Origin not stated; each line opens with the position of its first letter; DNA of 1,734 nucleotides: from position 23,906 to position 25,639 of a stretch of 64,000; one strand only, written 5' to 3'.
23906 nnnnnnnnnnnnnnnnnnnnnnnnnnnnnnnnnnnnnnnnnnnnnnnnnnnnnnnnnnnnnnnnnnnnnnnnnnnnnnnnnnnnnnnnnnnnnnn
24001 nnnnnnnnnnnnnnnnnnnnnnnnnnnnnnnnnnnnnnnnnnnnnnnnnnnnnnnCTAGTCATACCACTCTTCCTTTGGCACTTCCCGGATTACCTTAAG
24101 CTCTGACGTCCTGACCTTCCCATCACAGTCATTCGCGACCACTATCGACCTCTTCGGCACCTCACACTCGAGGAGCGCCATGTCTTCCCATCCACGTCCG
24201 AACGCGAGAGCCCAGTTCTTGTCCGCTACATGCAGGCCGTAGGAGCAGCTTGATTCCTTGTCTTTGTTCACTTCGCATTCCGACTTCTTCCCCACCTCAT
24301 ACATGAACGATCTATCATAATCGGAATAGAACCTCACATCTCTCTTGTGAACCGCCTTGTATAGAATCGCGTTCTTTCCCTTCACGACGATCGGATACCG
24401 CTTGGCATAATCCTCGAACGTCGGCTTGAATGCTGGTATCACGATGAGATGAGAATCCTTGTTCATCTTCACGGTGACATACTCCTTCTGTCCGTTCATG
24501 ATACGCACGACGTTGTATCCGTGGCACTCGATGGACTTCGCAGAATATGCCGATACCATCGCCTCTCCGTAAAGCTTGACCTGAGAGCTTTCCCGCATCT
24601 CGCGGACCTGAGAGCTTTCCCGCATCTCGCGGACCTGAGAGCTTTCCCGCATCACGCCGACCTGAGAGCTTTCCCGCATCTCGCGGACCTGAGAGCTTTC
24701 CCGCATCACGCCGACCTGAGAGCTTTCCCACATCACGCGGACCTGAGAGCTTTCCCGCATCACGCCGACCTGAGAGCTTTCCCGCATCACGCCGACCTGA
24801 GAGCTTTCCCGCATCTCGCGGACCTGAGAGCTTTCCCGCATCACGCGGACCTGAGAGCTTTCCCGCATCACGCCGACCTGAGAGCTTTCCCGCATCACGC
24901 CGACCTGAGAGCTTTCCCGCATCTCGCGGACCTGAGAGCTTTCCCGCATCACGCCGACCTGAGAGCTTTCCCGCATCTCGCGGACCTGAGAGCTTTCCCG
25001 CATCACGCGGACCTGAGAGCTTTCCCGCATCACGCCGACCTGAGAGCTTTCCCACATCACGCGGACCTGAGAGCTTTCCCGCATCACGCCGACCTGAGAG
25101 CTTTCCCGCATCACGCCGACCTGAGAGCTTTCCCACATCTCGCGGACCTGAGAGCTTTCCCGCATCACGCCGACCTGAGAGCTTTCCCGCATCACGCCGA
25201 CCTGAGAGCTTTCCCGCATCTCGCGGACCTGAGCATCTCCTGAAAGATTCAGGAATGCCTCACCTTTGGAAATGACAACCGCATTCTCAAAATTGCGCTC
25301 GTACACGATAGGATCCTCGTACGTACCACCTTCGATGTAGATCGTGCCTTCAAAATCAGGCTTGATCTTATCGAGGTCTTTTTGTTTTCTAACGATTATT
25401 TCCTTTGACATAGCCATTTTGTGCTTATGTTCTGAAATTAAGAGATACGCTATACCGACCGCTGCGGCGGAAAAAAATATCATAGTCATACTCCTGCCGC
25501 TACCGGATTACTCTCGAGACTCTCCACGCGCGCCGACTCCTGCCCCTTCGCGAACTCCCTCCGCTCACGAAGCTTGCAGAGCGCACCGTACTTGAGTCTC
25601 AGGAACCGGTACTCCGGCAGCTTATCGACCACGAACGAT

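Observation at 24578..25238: ~24.5 near-perfect 27-bp tandem repeats encoding MRESSQV[GR][VE] nonapeptides inside a membrane-anchored phage protein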

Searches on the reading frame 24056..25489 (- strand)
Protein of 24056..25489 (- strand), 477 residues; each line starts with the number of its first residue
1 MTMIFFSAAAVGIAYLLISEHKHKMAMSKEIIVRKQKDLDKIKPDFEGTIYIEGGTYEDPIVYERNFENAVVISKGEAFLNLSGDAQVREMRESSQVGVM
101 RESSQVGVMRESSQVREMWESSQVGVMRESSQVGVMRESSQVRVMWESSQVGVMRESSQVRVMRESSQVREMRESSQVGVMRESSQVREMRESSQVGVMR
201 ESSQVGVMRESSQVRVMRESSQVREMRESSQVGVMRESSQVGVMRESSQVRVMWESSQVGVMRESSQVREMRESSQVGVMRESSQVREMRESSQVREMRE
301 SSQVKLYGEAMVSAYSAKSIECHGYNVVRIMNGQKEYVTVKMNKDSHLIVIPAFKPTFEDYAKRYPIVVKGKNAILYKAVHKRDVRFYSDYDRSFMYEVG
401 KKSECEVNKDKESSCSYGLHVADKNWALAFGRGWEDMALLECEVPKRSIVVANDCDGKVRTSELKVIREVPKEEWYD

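Call 7: search_protein_families(library=pfam, proteins=[window:24056-25489:-], max_evalue=0.1)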
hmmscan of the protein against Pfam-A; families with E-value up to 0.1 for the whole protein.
window:24056-25489:- (477 aa): 1 family
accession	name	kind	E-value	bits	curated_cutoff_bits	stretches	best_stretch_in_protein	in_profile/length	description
PF24703.2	DUF7666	-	4.9e-05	24.2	27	1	392-474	12-91/95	Domain of unknown function (DUF7666)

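Call 8: search_protein_families(library=phrogs, proteins=[window:24056-25489:-], max_evalue=0.1)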
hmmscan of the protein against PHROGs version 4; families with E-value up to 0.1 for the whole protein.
window:24056-25489:- (477 aa): 4 families
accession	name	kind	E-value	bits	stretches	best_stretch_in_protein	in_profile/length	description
phrog_609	-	lysis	9.1e-06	24.9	1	117-472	693-1046/1055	RIIB lysis inhibitor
phrog_36818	-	lysis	1.1e-05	26.2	1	374-472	48-147/163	RIIB lysis inhibitor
phrog_26737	-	unknown function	0.0065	17.7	0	230-250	54-74/128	-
phrog_11221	-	lysis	0.012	15.8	1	380-473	144-240/543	RIIB lysis inhibitor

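Call 11: find_homologous_proteins(query=window:24056-25489:-)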
Query window:24056-25489:- (477 aa): 158 proteins with E <= 0.001 among 8000 candidates; the best 120 are listed.
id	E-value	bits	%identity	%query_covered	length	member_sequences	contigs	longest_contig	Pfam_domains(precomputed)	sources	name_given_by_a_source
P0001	3.1e-295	996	100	100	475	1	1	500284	-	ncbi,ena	-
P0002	4.3e-150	518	65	62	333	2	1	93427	PF24703.3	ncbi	ncbi:MAG: hypothetical protein AB7O81_19715 [Blastocatellales bacterium]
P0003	1.4e-118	414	49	94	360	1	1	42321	-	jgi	-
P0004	9.4e-118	412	49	94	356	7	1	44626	PF24703.3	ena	-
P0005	3.3e-115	403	42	94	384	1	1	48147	-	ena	-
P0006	6.3e-114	399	48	65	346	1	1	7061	-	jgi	jgi:hypothetical protein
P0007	2.0e-109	384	44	93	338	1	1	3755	-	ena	-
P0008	4.2e-106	373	58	62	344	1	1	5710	-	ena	-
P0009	1.3e-101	358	49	94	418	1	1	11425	-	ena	-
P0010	1.2e-96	342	52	58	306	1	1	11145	-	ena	-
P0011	1.2e-96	342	64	59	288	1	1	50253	-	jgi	jgi:hypothetical protein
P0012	5.5e-93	330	50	58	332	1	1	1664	-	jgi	jgi:hypothetical protein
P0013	8.1e-91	323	52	54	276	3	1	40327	-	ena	-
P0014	1.2e-89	319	34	95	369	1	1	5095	-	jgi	jgi:hypothetical protein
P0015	1.4e-89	319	35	97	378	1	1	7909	-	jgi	jgi:hypothetical protein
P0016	2.5e-89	318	44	60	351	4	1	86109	-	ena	-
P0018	5.5e-87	310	35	93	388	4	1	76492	-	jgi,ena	-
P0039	2.4e-65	239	30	94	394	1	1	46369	-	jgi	jgi:hypothetical protein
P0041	1.8e-61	226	36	56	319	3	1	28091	PF18836.8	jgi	jgi:phosphotransferase system IIB component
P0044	4.4e-59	218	30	65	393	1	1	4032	PF18836.8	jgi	jgi:hypothetical protein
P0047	1.6e-53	200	27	75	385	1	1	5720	PF21158.4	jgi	-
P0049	1.3e-52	197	53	36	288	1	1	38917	PF24703.3,PF18836.8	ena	-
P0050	1.4e-52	197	37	47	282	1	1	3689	PF18836.8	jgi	jgi:hypothetical protein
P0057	1.7e-48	183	62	45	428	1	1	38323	-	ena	-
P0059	2.6e-46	176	89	27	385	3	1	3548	-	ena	-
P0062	6.7e-43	165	28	61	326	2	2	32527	PF18836.8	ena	-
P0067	5.9e-40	155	66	33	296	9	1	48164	PF27509.1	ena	-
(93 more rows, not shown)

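Call 14: find_encoding_contigs(protein=P0001, flank=10000, max_places=4)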
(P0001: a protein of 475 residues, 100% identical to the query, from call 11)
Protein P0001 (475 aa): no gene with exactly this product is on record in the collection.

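Call 17: find_encoding_contigs(protein=P0002, flank=10000, max_places=3)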
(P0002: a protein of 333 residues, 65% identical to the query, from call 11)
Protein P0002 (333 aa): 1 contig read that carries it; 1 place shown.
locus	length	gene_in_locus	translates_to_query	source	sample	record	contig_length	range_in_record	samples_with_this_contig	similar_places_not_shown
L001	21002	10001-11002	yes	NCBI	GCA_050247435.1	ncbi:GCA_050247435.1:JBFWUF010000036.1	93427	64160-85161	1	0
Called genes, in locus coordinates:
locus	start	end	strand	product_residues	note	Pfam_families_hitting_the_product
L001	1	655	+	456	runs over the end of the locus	PF00282:Pyridoxal_deC, PF00266:Aminotran_5 (weak)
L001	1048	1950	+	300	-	PF00589:Phage_integrase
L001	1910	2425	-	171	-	PF13392:HNH_3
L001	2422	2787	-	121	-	PF05766:NinG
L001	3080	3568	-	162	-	PF13392:HNH_3 (weak), PF00847:AP2 (faint)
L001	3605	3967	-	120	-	PF01396:Zn_ribbon_Top1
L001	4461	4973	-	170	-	-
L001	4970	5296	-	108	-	-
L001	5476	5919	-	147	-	-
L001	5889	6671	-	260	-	PF13730:HTH_36, PF08279:HTH_11 (faint)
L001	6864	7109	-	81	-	-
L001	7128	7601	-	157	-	PF12616:DUF3775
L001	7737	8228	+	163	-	-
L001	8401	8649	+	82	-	-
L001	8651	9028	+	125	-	-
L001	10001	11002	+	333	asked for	PF24703:DUF7666 (weak)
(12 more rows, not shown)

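Call 18: find_encoding_contigs(protein=P0003, flank=10000, max_places=3)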
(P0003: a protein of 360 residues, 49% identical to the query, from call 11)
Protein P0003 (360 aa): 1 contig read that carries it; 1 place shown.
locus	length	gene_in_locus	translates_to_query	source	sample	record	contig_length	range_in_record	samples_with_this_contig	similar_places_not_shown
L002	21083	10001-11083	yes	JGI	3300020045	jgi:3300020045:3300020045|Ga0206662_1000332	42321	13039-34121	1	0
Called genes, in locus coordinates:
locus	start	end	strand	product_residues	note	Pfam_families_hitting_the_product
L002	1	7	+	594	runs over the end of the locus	-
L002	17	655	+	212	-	-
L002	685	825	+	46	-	-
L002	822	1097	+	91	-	-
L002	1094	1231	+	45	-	-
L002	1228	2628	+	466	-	-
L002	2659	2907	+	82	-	-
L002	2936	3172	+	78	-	-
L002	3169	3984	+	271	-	PF13482:RNase_H_2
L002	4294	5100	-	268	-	PF13847:Methyltransf_31 (faint), PF01555:N6_N4_Mtase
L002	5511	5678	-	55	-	-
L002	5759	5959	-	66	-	-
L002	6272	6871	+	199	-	-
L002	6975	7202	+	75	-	-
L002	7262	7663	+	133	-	PF05766:NinG (weak)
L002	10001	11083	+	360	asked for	-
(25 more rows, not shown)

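Call 21: search_protein_families(library=pfam, proteins=[P0002, P0003, P0016, P0018, P0039, P0041, P0047, P0067, P0057, P0059], max_evalue=0.01)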
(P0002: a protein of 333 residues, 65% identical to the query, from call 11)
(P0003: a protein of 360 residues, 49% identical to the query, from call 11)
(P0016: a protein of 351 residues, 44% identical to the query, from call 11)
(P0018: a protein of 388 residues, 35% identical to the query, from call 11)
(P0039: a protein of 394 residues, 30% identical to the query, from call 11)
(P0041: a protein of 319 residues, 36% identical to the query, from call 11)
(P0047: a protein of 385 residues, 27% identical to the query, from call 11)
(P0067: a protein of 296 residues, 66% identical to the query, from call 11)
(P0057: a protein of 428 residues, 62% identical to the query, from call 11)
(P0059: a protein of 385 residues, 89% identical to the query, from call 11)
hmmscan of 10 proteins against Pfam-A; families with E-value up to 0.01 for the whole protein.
P0002 (333 aa): 1 family
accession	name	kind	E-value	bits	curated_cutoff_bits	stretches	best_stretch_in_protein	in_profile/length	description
PF24703.2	DUF7666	-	1.9e-06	28.7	27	1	245-331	11-91/95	Domain of unknown function (DUF7666)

P0003 (360 aa): 1 family
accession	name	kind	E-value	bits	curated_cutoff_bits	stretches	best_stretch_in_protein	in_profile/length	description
PF24703.2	DUF7666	-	0.00014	22.7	27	1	275-358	13-92/95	Domain of unknown function (DUF7666)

P0016 (351 aa): 0 families

P0018 (388 aa): 1 family
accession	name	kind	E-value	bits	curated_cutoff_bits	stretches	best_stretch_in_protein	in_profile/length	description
PF24703.2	DUF7666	-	0.0028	18.5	27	1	306-384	14-88/95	Domain of unknown function (DUF7666)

P0039 (394 aa): 1 family
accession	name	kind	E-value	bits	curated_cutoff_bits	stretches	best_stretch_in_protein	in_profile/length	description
PF24703.2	DUF7666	-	0.00015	22.6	27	1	309-390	15-91/95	Domain of unknown function (DUF7666)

P0041 (319 aa): 2 families
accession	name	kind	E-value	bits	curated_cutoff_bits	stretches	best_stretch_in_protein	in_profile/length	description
PF18836.7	B_solenoid_ydck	-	1.8e-13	49.6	30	0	119-126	3-10/17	YdcK Beta solenoid repeat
PF24703.2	DUF7666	-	2.3e-05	25.2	27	1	236-318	13-91/95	Domain of unknown function (DUF7666)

P0047 (385 aa): 2 families
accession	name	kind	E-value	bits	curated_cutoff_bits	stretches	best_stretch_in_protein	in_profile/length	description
PF21158.3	flgK_1st_1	-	8.4e-06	26.2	24.2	0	109-136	27-54/81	Flagellar hook-associated protein 1, D2-like domain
PF24703.2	DUF7666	-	0.0068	17.3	27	0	290-382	6-91/95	Domain of unknown function (DUF7666)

P0067 (296 aa): 0 families

P0057 (428 aa): 0 families

P0059 (385 aa): 1 family
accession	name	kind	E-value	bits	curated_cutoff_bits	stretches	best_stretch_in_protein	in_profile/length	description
PF23392.1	DUF7101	-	0.0015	18.9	27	0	195-250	42-94/96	Domain of unknown function (DUF7101)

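Call 46: predict_structure(alignment_id=A2)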
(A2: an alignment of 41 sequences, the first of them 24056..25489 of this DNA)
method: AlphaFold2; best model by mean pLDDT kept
length: 477 residues; sequences in the alignment: 41
mean_pLDDT: 89.3   pTM: 0.64
mean pLDDT of the five models: 89.3, 88.9, 87.0, 86.8, 86.0
residues with pLDDT >= 90: 294; 70-90: 154; 50-70: 20; < 50: 9
segments of 3 or more residues with pLDDT < 50: 19-26
pLDDT, mean of each block of 10 residues (from residue 1): 55 55 59 98 97 98 96 97 97 97 96 96 95 95 93 94 93 92 91 89 88 86 86 86 85 83 82 82 75 73 81 81 90 83 92 93 94 98 96 96 98 95 97 97 99 95 99 94
secondary structure, 60 per line:
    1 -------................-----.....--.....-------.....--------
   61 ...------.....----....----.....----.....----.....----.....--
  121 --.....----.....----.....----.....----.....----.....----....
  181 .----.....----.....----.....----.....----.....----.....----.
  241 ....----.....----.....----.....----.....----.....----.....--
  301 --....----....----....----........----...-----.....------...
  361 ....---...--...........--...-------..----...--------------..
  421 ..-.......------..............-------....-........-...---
elements in order: H8-23 E29-33 H36-40 E48-52 E61-63 E70-74 E79-82 E87-91 E96-100 E105-109 E114-118 E123-127 E132-136 E141-145 E150-154 E159-163 E168-172 E177-181 E186-190 E195-199 E204-208 E213-217 E222-226 E231-235 E240-244 E249-253 E258-262 E267-271 E276-280 E285-289 E294-298 E303-306 E311-314 E319-322 E327-331 E339-341 E347-351 H358-364 E368-370 E373-383 E386-388 E402-404 E419-422 H424-430 E437-445 E458-461 E463-470

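Call 50: fold_search(model_id=the predicted structure, library=pdb)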
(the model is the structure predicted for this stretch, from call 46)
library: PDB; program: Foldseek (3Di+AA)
matches with E <= 10: 154; with E <= 0.001: 0
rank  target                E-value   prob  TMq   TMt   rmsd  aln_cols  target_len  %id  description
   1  6bea                  7.9e-02  0.25  0.21  0.22  17.0       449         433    9  Crystal structure of the autotransporter UpaB from E. coli strain CFT073 (released 2019-04-10)
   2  7o84_A                1.0e-01  0.13  0.15  0.17  15.3       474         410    8  Structure of the PL6 family alginate lyase Pedsa0632 from Pseudopedobacter saltans in complex with substrate (released 2021-07-28)
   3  9rkv_M                1.2e-01  0.06  0.11  0.09  27.3       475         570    9  Agrobacterium phage 7-7-1 tail fibers (released 2025-12-10)
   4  8iq9_A                1.3e-01  0.04  0.11  0.10  20.1       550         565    9  Crystal structure of trimeric K2-2 TSP in complex with tetrasaccharide and octasaccharide (released 2024-02-21)
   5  3ak5_A                1.4e-01  0.10  0.15  0.10  18.4       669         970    6  Hemoglobin protease (Hbp) passenger missing domain-2 (released 2010-10-06)
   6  7o7a_A                1.4e-01  0.16  0.19  0.21  16.7       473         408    7  Structure of the PL6 family alginate lyase Pedsa0632 from Pseudopedobacter saltans (released 2021-07-28)
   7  8iq9_B                2.3e-01  0.03  0.10  0.09  19.5       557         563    9  Crystal structure of trimeric K2-2 TSP in complex with tetrasaccharide and octasaccharide (released 2024-02-21)
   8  3p4g_D                2.5e-01  0.20  0.21  0.28  12.5       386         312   10  X-ray crystal structure of a hyperactive, Ca2+-dependent, beta-helical antifreeze protein from an Antarctic bacterium (released 2011-04-27)
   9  7koh_A                2.5e-01  0.11  0.17  0.15  17.6       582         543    6  Crystal structure of antigen 43 from Escherichia coli EDL933 (released 2022-03-09)
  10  9mne_A                2.5e-01  0.08  0.14  0.10  16.7       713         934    6  Crystal structure of enteropathogenic Escherichia coli EspC (released 2025-10-29)
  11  8egr_B                2.6e-01  0.38  0.28  0.23  15.1       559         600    7  Upper tail structure of Staphylococcus phage Andhra (released 2022-12-14)
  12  2x6y_A                2.9e-01  0.08  0.18  0.16  18.9       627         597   10  Tailspike protein mutant D339A of E.coli bacteriophage HK620 in complex with hexasaccharide (released 2011-03-02)
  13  2x6x_A                3.9e-01  0.07  0.18  0.16  18.4       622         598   10  Tailspike protein mutant D339N of E.coli bacteriophage HK620 in complex with hexasaccharide (released 2011-03-02)
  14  8iqe_B                3.9e-01  0.02  0.10  0.09  19.8       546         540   10  Crystal structure of tetrameric K2-2 TSP (released 2024-02-21)
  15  9bev_A                4.6e-01  0.11  0.18  0.15  16.3       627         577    6  Structure of GH110A in complex with a lambda-carrageenan oligosaccharide (released 2025-08-27)
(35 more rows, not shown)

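Call 53: search_protein_families(library=padloc, proteins=[window:24056-25489:-], max_evalue=0.01)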
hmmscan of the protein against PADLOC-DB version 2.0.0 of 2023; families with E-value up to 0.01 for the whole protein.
window:24056-25489:- (477 aa): 0 families

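Call 54: search_protein_families(library=ncbifam, proteins=[window:24056-25489:-], max_evalue=0.01)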
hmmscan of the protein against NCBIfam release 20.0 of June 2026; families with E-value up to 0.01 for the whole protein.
window:24056-25489:- (477 aa): 0 families

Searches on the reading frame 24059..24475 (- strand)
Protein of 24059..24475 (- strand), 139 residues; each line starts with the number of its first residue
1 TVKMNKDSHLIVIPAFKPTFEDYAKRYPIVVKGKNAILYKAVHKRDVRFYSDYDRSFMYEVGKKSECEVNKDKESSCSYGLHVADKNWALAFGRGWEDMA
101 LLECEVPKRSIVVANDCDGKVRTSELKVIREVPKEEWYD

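Call 92: search_solved_structures(query=window:24059-24475:-, max_evalue=10)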
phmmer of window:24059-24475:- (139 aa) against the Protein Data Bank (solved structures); distinct sequences matched with E-value up to 10: 1.
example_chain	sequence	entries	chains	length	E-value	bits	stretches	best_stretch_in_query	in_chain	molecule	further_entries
4ybn_A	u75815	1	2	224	0.93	12.6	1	62-100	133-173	Flavin-nucleotide-binding protein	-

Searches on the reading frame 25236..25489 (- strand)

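Call 7: search_protein_families(library=pfam, proteins=[window:25236-25489:-], max_evalue=0.1)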
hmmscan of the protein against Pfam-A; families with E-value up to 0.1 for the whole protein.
window:25236-25489:- (84 aa): 0 families

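Call 8: search_protein_families(library=phrogs, proteins=[window:25236-25489:-], max_evalue=0.1)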
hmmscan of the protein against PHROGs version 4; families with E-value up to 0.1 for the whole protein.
window:25236-25489:- (84 aa): 1 family
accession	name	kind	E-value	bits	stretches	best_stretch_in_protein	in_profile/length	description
phrog_20941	-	unknown function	0.086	14.3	1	13-62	10-59/119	-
